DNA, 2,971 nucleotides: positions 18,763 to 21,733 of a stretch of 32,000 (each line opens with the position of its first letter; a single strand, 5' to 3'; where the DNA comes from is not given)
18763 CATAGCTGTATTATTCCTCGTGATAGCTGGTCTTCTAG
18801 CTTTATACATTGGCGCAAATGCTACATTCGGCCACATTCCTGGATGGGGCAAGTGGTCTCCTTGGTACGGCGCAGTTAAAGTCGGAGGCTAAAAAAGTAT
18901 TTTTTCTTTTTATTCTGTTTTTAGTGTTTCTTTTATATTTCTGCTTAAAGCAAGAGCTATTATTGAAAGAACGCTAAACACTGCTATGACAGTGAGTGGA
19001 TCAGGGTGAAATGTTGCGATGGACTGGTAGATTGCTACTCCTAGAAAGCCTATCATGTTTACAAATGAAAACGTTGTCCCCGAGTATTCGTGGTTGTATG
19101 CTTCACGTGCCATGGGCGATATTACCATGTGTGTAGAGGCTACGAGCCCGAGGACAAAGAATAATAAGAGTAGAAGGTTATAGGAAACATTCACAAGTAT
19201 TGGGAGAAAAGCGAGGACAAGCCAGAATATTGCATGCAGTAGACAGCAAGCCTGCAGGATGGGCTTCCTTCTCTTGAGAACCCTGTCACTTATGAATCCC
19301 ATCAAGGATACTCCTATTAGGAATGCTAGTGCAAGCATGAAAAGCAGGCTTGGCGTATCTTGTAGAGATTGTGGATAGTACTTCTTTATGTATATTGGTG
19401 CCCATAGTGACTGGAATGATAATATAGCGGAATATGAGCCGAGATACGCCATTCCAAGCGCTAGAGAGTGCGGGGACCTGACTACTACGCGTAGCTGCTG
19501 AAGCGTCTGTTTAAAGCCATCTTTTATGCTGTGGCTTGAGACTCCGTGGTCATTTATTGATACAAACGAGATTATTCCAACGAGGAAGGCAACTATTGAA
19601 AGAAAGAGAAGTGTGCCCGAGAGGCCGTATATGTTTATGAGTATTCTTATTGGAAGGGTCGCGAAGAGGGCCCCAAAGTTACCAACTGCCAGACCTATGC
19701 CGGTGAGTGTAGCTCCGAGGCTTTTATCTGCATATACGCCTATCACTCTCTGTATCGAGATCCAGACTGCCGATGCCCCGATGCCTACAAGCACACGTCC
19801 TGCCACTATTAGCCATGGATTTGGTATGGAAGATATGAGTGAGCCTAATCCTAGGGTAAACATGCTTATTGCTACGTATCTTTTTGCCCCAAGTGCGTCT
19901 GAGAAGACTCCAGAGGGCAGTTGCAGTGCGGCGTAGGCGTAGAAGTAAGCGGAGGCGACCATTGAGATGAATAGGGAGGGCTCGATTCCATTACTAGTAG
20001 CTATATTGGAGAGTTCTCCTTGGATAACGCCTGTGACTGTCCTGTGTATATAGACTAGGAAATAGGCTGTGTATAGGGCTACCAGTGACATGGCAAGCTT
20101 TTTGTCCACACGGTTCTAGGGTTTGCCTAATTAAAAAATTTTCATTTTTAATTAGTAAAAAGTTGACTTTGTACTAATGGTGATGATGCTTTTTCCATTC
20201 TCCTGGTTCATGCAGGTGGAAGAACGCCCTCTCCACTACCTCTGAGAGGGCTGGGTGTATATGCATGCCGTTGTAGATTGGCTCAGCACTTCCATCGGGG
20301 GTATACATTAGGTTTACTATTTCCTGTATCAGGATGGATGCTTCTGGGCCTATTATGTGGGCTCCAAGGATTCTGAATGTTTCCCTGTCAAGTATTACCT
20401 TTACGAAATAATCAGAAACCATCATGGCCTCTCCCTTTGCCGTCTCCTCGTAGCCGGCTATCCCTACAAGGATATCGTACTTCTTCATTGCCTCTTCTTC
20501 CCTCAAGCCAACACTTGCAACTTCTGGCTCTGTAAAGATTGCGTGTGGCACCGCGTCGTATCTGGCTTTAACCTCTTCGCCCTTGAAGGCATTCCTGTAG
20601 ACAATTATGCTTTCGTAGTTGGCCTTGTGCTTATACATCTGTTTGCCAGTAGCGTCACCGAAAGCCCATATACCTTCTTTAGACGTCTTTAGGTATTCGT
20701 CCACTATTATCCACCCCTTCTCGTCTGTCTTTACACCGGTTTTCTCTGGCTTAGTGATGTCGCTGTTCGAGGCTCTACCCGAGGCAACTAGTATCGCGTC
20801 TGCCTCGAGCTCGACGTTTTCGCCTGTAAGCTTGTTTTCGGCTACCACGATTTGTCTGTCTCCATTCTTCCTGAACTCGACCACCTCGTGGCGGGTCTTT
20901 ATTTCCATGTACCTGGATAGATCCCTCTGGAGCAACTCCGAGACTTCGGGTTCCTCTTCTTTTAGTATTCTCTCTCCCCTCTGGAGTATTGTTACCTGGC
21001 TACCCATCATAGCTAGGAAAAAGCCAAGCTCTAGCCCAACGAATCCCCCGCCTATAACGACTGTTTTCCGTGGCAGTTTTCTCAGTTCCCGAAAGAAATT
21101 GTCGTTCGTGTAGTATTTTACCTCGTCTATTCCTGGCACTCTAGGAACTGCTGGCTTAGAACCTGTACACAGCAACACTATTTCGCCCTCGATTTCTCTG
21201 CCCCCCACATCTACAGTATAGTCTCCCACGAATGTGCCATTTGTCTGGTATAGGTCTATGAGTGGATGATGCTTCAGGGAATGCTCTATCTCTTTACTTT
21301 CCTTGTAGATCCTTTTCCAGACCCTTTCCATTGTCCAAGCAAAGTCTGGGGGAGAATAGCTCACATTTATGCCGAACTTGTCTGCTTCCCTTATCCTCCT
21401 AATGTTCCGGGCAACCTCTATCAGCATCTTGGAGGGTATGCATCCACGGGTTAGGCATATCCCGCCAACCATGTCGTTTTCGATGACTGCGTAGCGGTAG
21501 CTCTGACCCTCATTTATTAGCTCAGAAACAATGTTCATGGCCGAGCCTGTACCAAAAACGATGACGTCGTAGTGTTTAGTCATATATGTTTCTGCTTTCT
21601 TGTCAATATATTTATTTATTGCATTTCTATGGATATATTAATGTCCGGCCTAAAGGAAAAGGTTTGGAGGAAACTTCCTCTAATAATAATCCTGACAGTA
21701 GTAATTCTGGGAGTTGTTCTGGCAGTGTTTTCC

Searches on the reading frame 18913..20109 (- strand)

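Call 54: search_protein_families(library=pfam, proteins=[window:18913-20109:-], max_evalue=0.00001)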
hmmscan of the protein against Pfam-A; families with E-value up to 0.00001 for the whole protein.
window:18913-20109:- (399 aa): 1 family
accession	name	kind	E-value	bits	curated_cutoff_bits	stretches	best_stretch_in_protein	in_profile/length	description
PF07690.21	MFS_1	-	1.5e-32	113.3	33.4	1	13-360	2-345/347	Major Facilitator Superfamily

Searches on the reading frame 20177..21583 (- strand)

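Call 54: search_protein_families(library=pfam, proteins=[window:20177-21583:-], max_evalue=0.00001)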
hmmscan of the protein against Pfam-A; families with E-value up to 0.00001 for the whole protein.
window:20177-21583:- (469 aa): 4 families
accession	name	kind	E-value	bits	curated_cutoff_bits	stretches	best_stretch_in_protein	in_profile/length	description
PF07992.20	Pyr_redox_2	-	2.4e-50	172.1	26.1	1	5-318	1-284/291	Pyridine nucleotide-disulphide oxidoreductase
PF02852.28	Pyr_redox_dim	-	1e-24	87.2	25.3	1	345-453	1-109/110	Pyridine nucleotide-disulphide oxidoreductase, dimerisation domain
PF00070.33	Pyr_redox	-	3e-15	56.9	22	1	173-245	1-74/82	Pyridine nucleotide-disulphide oxidoreductase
PF13738.12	Pyr_redox_3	-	2.1e-10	40.8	30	1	121-307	113-303/305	Pyridine nucleotide-disulphide oxidoreductase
